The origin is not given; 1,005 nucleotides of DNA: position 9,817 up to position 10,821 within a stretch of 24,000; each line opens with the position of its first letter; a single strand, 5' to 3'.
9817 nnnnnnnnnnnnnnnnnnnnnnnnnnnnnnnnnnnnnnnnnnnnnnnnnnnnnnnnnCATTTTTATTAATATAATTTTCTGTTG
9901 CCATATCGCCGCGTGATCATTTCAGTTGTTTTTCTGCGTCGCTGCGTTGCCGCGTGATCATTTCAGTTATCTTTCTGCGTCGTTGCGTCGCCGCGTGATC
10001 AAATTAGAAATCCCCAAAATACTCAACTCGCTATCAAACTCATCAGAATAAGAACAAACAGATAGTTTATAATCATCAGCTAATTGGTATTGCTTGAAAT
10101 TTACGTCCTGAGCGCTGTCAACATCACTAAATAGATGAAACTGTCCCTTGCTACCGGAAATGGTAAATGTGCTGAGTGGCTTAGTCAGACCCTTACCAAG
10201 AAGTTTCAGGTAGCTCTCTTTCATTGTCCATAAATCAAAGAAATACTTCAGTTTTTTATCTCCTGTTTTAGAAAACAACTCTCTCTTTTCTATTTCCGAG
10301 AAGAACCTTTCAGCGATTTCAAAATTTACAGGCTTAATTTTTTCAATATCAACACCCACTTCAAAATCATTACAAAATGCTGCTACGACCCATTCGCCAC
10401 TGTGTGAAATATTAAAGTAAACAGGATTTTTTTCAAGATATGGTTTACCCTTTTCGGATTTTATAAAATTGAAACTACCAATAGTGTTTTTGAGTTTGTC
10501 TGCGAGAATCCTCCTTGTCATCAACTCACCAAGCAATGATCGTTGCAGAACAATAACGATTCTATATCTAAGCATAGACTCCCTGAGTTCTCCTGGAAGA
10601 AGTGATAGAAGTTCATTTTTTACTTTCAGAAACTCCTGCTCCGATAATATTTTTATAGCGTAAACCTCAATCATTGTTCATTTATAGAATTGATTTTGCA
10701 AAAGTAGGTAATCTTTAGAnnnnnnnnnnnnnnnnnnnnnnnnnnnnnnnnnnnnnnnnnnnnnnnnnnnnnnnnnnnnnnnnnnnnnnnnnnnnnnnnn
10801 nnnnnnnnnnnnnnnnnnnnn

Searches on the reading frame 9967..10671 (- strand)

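Call 83: search_protein_families(library=pfam, proteins=[window:9967-10671:-], max_evalue=0.0001)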
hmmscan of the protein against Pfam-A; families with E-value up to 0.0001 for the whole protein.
window:9967-10671:- (234 aa): 2 families
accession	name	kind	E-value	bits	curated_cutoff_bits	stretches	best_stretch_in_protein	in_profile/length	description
PF01648.25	ACPS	-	1.8e-17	63.8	25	1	105-206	2-111/111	4'-phosphopantetheinyl transferase superfamily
PF22624.1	AASDHPPT_N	-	8.7e-12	45.6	27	1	21-98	13-96/100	4'-phosphopantetheinyl transferase, N-terminal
